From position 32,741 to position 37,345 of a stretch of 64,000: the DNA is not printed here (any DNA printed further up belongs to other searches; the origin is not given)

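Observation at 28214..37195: Tightly linked block of three very large proteins: 1024-aa TPR protein, ICMT-PAP2 membrane enzyme, 1434-aa unknown secreted protein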

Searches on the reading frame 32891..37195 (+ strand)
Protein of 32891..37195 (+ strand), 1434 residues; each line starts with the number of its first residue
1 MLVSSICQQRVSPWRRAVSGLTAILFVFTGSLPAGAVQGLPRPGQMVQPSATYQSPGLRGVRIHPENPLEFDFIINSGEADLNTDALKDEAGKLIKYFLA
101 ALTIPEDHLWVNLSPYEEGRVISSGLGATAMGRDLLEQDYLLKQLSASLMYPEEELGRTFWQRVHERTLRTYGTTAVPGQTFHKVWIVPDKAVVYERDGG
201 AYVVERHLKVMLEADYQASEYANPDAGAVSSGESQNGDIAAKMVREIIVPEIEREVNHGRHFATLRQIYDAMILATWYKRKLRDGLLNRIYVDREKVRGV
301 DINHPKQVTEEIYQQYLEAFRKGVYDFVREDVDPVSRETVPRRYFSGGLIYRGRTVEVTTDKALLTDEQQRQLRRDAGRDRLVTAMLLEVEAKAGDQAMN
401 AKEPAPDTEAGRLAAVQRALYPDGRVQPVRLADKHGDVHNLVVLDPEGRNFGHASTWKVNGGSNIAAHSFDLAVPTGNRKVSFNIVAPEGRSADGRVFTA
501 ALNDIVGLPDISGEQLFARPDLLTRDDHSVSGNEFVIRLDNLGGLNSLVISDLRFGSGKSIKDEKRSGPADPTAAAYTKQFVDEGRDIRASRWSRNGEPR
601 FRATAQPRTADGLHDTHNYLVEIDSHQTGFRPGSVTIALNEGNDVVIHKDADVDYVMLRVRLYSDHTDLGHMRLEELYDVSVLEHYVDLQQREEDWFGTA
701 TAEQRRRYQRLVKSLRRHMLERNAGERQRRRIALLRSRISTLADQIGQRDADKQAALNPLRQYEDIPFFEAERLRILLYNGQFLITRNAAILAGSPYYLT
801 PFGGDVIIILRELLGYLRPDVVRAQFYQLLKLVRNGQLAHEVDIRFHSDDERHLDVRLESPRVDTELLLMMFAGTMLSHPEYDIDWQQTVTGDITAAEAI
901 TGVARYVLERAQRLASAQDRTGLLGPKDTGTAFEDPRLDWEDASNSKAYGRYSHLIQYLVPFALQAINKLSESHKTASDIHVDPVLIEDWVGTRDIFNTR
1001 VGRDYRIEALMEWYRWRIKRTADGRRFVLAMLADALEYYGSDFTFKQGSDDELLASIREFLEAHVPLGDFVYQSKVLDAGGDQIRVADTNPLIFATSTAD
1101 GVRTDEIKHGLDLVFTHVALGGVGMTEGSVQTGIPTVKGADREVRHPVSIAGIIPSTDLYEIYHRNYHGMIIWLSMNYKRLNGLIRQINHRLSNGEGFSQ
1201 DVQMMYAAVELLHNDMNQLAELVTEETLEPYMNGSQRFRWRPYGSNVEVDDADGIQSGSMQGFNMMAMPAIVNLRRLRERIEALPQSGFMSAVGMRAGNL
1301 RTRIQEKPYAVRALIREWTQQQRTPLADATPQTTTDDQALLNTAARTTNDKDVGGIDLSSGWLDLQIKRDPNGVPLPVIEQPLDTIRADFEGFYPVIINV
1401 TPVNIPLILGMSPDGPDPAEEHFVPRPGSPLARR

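Call 6: search_protein_families(library=pfam, proteins=[window:32891-37195:+], max_evalue=0.1)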
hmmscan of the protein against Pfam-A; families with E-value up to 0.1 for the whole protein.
window:32891-37195:+ (1434 aa): 0 families

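Call 7: search_protein_families(library=ncbifam, proteins=[window:32891-37195:+], max_evalue=0.1)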
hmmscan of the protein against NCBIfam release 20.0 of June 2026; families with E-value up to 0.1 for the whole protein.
window:32891-37195:+ (1434 aa): 0 families

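Call 12: find_homologous_proteins(query=window:32891-37192:+)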
Query window:32891-37192:+ (1434 aa): 3160 proteins with E <= 0.001 among 8000 candidates; the best 120 are listed.
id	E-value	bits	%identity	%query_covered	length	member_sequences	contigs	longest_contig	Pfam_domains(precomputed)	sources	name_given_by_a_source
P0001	0.0e+0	3271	100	100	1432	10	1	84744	-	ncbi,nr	ncbi:MAG: hypothetical protein KC900_05990 [Candidatus Omnitrophica bacterium]|nr:hypothetical prote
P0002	0.0e+0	2051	64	98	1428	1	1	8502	-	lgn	-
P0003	0.0e+0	2035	63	98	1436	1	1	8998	-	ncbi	-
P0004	8.1e-269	913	39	95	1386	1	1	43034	-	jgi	jgi:hypothetical protein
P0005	2.7e-135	471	53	24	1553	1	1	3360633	PF13646.13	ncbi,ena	-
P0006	7.6e-134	466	50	24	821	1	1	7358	-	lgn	-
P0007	1.4e-132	462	54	24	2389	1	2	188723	PF00072.31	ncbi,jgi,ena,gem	-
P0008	4.1e-132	460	56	23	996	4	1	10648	-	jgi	-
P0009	8.1e-132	459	48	29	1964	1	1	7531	-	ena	-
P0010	1.7e-131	458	52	24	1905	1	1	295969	PF00149.34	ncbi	-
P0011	2.1e-131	458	51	25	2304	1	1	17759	PF01435.25,PF03109.23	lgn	-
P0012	1.5e-130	455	54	24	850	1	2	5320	-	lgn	-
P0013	4.5e-130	454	51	25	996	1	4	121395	-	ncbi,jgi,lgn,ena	-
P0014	1.8e-129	452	54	24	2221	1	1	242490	-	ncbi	-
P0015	2.3e-129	451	50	26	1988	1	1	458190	PF00162.25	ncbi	-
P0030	5.1e-127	443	52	23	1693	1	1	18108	PF08323.18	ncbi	-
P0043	5.0e-125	437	50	24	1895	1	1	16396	PF00342.25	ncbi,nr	ncbi:MAG: glucose-6-phosphate isomerase [Candidatus Omnitrophica bacterium]|nr:glucose-6-phosphate i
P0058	5.5e-124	433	48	25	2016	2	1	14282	PF01116.27,PF02800.26,PF00044.31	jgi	-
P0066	1.4e-123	432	47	27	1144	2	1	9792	PF04055.28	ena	-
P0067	1.7e-123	432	46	27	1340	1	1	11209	PF12844.14,PF01381.29,PF24250.2,PF02156.22,PF13560.13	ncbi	-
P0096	9.6e-122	426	60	13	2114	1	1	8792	PF12439.14,PF06202.21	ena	-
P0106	3.1e-121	424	47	28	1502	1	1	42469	PF18962.8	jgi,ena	-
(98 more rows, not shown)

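Call 17: find_encoding_contigs(protein=P0004, flank=10000, max_places=3)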
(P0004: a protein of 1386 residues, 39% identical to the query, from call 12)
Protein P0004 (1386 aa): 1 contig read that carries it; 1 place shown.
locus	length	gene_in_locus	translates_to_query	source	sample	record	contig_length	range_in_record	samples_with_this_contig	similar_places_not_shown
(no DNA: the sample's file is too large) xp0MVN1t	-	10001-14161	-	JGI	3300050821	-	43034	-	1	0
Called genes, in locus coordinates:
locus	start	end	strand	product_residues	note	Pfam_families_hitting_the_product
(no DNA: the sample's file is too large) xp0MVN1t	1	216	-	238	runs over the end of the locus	-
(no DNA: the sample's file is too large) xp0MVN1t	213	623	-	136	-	-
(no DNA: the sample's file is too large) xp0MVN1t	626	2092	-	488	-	-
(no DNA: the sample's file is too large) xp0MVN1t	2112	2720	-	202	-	-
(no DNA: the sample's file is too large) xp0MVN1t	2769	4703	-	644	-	PF07715:Plug, PF00593:TonB_dep_Rec_b-barrel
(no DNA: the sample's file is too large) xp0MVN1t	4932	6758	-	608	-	PF19291:TREH_N, PF00723:Glyco_hydro_15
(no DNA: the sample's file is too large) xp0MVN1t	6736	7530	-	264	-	PF02358:Trehalose_PPase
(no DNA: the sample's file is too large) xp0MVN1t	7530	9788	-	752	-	PF00982:Glyco_transf_20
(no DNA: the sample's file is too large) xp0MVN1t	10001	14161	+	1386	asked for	-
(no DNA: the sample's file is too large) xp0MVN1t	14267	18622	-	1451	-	-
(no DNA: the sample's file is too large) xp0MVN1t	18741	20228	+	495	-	PF13231:PMT_2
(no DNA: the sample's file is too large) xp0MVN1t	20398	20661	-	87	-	-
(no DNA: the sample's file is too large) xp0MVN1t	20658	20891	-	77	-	PF04972:BON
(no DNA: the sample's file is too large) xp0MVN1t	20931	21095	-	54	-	PF07043:DUF1328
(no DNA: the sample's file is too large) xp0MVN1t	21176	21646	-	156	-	PF22381:Staph_reg_Sar_Rot, PF01047:MarR, PF12802:MarR_2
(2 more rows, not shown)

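Call 18: find_encoding_contigs(protein=P0003, flank=10000, max_places=3)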
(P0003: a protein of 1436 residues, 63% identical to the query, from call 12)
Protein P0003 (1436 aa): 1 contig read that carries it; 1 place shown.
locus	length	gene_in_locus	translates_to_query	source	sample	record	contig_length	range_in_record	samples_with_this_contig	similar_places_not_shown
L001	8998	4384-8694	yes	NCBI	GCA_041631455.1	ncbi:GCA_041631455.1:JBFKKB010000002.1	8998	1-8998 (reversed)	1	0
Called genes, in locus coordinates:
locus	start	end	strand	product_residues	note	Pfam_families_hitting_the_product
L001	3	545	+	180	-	?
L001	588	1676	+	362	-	PF00365:PFK, PF01513:NAD_kinase (weak)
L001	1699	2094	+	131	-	PF19581:Glyoxalase_7 (weak), PF00903:Glyoxalase, PF12681:Glyoxalase_2 (weak)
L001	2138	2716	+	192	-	-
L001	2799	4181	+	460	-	PF04191:PEMT (weak), PF04140:ICMT (weak), PF01569:PAP2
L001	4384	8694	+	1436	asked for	-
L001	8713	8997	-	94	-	?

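Call 19: find_encoding_contigs(protein=P0002, flank=10000, max_places=3)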
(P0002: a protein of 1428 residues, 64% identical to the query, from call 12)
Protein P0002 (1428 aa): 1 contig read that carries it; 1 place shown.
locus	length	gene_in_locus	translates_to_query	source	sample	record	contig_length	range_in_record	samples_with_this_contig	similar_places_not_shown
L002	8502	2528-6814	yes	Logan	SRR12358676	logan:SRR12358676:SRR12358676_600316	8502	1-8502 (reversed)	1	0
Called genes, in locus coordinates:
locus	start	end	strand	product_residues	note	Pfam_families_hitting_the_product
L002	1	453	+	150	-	?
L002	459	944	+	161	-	PF12158:DUF3592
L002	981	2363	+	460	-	PF06966:DUF1295 (weak), PF04191:PEMT (weak), PF04140:ICMT, PF01569:PAP2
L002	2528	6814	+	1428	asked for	-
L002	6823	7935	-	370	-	PF03739:LptF_LptG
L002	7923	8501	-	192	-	?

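Call 28: search_solved_structures(query=window:32891-37192:+, max_evalue=1)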
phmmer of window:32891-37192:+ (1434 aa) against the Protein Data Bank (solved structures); distinct sequences matched with E-value up to 1: 0.

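Call 92: search_protein_families(library=pfam, proteins=[P0043, P0058, P0096, P0015, P0030], max_evalue=0.00001)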
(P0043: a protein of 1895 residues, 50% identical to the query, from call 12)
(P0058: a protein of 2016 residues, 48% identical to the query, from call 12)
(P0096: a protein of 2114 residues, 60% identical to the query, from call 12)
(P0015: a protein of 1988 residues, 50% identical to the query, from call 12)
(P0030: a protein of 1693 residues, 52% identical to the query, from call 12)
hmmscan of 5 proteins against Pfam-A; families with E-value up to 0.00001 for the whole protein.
P0043 (1895 aa): 1 family
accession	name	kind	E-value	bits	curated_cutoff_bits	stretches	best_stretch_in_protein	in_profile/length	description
PF00342.24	PGI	-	2.6e-189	630.3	22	1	840-1330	1-464/486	Phosphoglucose isomerase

P0058 (2016 aa): 2 families
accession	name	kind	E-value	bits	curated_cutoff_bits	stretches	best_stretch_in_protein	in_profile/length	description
PF02800.25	Gp_dh_C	-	1e-51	175.1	24.4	1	608-766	1-158/158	Glyceraldehyde 3-phosphate dehydrogenase, C-terminal domain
PF00044.30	Gp_dh_N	-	1.4e-18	67.5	31.7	1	438-554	2-100/101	Glyceraldehyde 3-phosphate dehydrogenase, NAD binding domain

P0096 (2114 aa): 2 families
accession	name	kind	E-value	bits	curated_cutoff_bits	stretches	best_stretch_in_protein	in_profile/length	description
PF06202.20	GDE_C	-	2.2e-76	257.6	21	1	1638-2015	8-363/367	Amylo-alpha-1,6-glucosidase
PF12439.13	GDE_N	-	9.8e-15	55.1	27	1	1409-1575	75-217/219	Glycogen debranching enzyme N terminal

P0015 (1988 aa): 1 family
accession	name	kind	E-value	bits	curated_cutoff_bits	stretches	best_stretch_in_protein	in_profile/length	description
PF00162.24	PGK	-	4.7e-110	368.6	27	2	1099-1505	3-379/379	Phosphoglycerate kinase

P0030 (1693 aa): 1 family
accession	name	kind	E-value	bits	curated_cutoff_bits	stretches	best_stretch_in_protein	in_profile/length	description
PF08323.17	Glyco_transf_5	-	2.9e-07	30.9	22.7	1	661-836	2-142/239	Starch synthase catalytic domain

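Call 97: search_protein_families(library=pfam, proteins=[P0106, P0067, P0011, P0066], max_evalue=0.0001)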
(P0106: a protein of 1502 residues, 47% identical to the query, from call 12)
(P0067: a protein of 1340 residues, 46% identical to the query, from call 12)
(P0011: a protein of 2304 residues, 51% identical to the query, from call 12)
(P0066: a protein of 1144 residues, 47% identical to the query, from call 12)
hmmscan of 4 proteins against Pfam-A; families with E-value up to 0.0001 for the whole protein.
P0106 (1502 aa): 1 family
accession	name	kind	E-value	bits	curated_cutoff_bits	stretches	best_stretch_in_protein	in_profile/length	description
PF18962.6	Por_Secre_tail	-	1.8e-06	28.6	27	1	1068-1139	2-67/75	Secretion system C-terminal sorting domain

P0067 (1340 aa): 4 families
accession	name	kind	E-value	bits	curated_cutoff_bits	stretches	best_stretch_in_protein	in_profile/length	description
PF13560.12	HTH_31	-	2.6e-15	56.9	27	1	1151-1203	3-55/64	Helix-turn-helix domain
PF01381.28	HTH_3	-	1.3e-10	41.6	23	0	1157-1187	5-34/55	Helix-turn-helix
PF02156.21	Glyco_hydro_26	-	1.3e-09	38.3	20.2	1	576-680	174-281/311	Glycosyl hydrolase family 26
PF12844.13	HTH_19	-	1.9e-05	24.9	30.2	0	1082-1131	3-52/64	Helix-turn-helix domain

P0011 (2304 aa): 2 families
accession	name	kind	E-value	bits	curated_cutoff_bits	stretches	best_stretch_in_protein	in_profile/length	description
PF03109.22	ABC1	-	1.5e-16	60.7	22.9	1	1847-2096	4-236/244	ABC1 atypical kinase-like domain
PF01435.24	Peptidase_M48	-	7.6e-08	32.8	20.3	1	460-642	6-178/186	Peptidase family M48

P0066 (1144 aa): 2 families
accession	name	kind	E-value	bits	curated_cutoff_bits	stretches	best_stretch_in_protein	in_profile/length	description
PF04055.27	Radical_SAM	-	3.9e-17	63.3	29.5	1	601-781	1-165/166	Radical SAM superfamily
PF02310.24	B12-binding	-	8.7e-05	22.8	32.1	0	434-544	14-119/121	B12 binding domain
